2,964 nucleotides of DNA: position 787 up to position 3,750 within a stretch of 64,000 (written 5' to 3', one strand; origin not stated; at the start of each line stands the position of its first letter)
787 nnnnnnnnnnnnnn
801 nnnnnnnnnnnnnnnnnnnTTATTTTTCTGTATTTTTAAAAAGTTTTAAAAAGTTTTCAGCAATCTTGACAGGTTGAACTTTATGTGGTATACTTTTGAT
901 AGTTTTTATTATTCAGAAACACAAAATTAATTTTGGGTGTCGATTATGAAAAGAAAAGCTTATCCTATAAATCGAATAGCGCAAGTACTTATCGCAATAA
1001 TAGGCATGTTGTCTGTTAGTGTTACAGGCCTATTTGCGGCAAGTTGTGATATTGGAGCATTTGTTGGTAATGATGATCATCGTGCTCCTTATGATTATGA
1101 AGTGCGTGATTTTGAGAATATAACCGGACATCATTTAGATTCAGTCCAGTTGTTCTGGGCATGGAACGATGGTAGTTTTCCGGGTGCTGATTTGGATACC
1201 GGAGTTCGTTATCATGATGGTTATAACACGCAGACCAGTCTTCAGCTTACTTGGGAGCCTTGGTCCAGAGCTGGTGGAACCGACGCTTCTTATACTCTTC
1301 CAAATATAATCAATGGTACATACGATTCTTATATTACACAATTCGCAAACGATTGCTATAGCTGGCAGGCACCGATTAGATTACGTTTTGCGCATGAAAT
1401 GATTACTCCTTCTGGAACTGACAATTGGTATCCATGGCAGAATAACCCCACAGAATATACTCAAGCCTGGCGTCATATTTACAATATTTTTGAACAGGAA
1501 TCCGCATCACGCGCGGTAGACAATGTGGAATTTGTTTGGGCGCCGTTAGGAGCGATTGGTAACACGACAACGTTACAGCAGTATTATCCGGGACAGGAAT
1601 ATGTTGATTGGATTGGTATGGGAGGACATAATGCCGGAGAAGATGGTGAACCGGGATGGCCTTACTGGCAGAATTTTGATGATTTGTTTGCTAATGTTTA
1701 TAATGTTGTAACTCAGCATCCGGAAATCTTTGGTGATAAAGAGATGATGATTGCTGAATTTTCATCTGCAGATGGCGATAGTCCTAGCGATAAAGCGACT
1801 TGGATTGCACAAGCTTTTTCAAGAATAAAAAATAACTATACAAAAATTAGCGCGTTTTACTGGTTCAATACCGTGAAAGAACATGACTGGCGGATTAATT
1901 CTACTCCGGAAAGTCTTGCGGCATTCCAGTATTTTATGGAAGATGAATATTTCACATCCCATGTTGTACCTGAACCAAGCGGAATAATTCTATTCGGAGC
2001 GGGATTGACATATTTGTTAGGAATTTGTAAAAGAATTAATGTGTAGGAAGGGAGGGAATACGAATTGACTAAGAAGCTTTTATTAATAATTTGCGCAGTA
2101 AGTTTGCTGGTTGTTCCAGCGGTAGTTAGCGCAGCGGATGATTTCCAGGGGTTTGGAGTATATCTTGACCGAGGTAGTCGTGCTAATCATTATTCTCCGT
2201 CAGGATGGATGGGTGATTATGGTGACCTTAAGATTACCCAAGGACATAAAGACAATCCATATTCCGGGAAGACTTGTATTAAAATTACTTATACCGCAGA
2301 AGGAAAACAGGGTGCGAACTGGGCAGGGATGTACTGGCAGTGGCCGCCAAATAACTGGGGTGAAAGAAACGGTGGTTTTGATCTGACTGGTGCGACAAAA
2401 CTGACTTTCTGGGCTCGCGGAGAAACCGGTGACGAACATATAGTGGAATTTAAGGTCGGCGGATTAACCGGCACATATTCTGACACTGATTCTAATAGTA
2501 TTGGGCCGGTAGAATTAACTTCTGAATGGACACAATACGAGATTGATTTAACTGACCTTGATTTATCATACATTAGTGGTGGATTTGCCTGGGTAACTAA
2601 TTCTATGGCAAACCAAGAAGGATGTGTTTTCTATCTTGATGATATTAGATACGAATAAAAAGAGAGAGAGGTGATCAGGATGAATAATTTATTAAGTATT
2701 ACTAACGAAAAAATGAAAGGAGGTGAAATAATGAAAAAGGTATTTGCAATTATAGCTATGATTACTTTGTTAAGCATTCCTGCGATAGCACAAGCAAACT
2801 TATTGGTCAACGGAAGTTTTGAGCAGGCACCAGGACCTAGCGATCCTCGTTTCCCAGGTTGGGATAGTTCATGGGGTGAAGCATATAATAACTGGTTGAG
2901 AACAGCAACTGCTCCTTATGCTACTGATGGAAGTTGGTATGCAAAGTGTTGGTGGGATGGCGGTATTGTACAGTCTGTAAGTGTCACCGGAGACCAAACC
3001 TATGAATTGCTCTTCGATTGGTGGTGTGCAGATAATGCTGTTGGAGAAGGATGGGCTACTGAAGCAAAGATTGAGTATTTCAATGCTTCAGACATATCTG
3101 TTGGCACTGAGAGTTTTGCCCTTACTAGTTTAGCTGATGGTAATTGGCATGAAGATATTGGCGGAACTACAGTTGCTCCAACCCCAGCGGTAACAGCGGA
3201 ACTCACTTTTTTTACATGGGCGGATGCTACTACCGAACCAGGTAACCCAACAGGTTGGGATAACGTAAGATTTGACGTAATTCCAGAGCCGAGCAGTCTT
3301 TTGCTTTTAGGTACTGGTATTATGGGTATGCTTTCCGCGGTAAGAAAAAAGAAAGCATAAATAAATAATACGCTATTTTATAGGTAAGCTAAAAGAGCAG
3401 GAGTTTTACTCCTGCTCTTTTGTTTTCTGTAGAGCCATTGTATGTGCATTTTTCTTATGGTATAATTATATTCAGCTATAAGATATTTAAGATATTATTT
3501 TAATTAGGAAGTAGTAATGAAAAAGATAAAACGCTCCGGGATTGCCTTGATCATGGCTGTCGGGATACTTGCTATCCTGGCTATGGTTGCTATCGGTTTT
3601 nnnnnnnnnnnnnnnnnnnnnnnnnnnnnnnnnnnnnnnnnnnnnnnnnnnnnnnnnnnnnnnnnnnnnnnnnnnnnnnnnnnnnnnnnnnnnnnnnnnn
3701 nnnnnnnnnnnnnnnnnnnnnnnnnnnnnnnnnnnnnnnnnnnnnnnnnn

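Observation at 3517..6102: A giant (861 aa) GspK/PilX-like minor pseudopilin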

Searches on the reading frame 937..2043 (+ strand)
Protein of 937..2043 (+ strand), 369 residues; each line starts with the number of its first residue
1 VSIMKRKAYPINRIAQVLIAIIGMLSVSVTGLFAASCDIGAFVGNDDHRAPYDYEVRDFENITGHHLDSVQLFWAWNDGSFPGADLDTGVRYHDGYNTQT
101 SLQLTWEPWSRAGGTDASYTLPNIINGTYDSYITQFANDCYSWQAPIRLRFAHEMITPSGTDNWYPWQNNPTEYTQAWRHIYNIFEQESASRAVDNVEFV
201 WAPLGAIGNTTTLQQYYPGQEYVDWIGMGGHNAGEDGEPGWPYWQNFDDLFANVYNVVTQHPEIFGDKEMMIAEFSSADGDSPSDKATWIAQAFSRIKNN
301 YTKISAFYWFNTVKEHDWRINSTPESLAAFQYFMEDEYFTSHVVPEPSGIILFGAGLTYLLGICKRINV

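Call 4: search_protein_families(library=pfam, proteins=[window:937-2043:+], max_evalue=0.1)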
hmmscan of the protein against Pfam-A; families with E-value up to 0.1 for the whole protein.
window:937-2043:+ (369 aa): 3 families
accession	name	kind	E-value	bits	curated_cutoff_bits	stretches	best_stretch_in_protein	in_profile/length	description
PF02156.21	Glyco_hydro_26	-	2.2e-07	31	20.2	1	124-232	131-231/311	Glycosyl hydrolase family 26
PF18863.6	AbiJ_NTD4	-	0.005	17.7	34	1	121-212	28-109/152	AbiJ N-terminal domain 4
PF07589.16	PEP-CTERM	-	0.021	15.3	20.7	1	344-363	2-19/24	PEP-CTERM motif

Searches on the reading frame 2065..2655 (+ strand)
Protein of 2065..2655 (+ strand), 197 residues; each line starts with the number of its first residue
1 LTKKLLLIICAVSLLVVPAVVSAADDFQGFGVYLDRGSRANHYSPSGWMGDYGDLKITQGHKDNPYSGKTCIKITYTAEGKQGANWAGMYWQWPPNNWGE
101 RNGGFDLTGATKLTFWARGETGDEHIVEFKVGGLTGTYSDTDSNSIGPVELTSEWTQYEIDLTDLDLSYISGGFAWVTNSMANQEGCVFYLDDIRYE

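Call 4: search_protein_families(library=pfam, proteins=[window:2065-2655:+], max_evalue=0.1)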
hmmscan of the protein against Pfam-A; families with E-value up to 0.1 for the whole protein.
window:2065-2655:+ (197 aa): 0 families

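Call 5: search_protein_families(library=ncbifam, proteins=[window:2065-2655:+], max_evalue=0.1)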
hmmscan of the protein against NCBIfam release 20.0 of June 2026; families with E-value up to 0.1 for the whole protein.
window:2065-2655:+ (197 aa): 1 family
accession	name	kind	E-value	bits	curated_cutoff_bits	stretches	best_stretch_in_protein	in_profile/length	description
NF038128.1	choice_anch_J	domain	4.9e-05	23.6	30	1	105-195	70-161/162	choice-of-anchor J domain-containing protein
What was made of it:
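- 2065..2658 (+): 197-aa secreted protein of unknown function (sub-threshold choice-of-anchor-J-like). It is always found upstream of the K gene. NCBIfam 23.6 bits, below the cutoff of 30 (call 5).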

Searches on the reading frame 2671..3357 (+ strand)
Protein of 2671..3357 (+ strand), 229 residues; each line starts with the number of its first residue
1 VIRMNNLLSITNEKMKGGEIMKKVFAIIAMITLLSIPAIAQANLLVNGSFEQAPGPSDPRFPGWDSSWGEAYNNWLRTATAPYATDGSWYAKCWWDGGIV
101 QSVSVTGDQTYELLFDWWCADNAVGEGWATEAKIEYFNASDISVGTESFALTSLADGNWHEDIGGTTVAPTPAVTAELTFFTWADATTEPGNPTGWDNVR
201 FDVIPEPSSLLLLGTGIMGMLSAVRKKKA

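Call 4: search_protein_families(library=pfam, proteins=[window:2671-3357:+], max_evalue=0.1)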
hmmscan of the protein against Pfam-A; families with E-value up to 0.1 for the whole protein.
window:2671-3357:+ (229 aa): 1 family
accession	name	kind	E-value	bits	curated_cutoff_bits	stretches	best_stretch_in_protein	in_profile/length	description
PF07589.16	PEP-CTERM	-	4.5e-06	27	20.7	1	204-226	2-24/24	PEP-CTERM motif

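Call 5: search_protein_families(library=ncbifam, proteins=[window:2671-3357:+], max_evalue=0.1)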
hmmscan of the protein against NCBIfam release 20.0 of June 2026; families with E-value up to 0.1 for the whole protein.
window:2671-3357:+ (229 aa): 7 families
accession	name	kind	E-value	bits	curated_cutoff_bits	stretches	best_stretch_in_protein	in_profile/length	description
TIGR02595.1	PEP_CTERM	domain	1.3e-06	28.8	16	1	204-228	1-24/24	PEP-CTERM sorting domain-containing protein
NF033554.9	floc_PepA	equivalog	0.00018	21.4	80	1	198-228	231-261/261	flocculation-associated PEP-CTERM protein PepA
NF041538.1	PEP_EDSA_1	subfamily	0.00019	21.2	100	1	201-226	280-306/307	EDSAP-1 family PEP-CTERM protein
NF038120.1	PEP_CTERM_QFxxD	subfamily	0.00021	21.3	80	1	195-225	184-214/215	NF038120 family PEP-CTERM protein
NF038129.1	PEP_NF038129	equivalog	0.00028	20.8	65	1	194-226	161-193/194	NF038129 family PEP-CTERM protein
NF038125.1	PEP_CTERM_THxN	subfamily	0.00055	19.6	85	1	203-227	222-246/246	THxN family PEP-CTERM protein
TIGR00607.1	rad52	subfamily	0.04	13.5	224.8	1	126-168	45-92/161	DNA repair protein, RAD52 family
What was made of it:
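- Checked: PEP-CTERM proteins lie at 937..2046 and 2671..3360 (calls 4, 5).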

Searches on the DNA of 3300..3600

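Call 77: search_rna_families(source=window, start=3300, end=3600, threshold=evalue, max_evalue=1)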
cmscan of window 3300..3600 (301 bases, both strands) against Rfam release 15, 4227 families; matches with E-value up to 1: 12.
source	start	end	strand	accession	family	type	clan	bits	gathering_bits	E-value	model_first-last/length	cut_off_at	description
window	3343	3429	+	RF00558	L20_leader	Cis-reg; leader;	-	33.4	58.7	4.6e-05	1-127/127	no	Ribosomal protein L20 leader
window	3389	3427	+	RF04343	Plastid-psbA-2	Cis-reg;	CL00153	29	55.8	0.00094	1-60/60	no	Plastid-psbA-2 3UTR RNA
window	3382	3475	-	RF02029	sraA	Gene; sRNA;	-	27.7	56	0.02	1-95/95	no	sraA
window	3391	3421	-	RF02432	SpF25_sRNA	Gene; sRNA;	-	23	48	0.12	68-98/102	no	Streptococcus sRNA SpF25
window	3334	3464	+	RF02859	Arrc11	Gene; sRNA;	-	22.8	52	0.1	1-175/175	no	Actinobacillus sRNA 11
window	3390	3421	+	RF02607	AbsR25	Gene; sRNA;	-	22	47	0.097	133-164/164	no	Acinetobacter sRNA 25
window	3394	3452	-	RF02844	RefA9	Gene; antisense;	-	20.6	49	0.62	1-64/64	no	Enterococcus sRNA A9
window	3385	3423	-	RF04343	Plastid-psbA-2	Cis-reg;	CL00153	20.3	55.8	0.17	1-60/60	no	Plastid-psbA-2 3UTR RNA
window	3346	3421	-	RF02892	SR6_antitoxin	Gene; antisense;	-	19.8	55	0.44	1-104/104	no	Bacillus SR6 antitoxin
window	3391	3421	+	RF03831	mir-627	Gene; miRNA;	-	18.1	86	0.25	29-60/87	no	mir-627 microRNA precursor family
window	3391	3420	+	RF02503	Atu_C9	Gene; sRNA;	-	17.5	40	0.01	162-192/192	no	Rhizobiales sRNA Atu_C9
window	3390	3422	+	RF03474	mir-4766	Gene; miRNA;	-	17.2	72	0.92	3-52/56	no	mir-4766 microRNA precursor family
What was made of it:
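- Tried and rejected: A riboswitch (for example c-di-GMP) upstream of the gene: only sub-threshold Rfam matches, all driven by the terminator hairpin (call 77).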
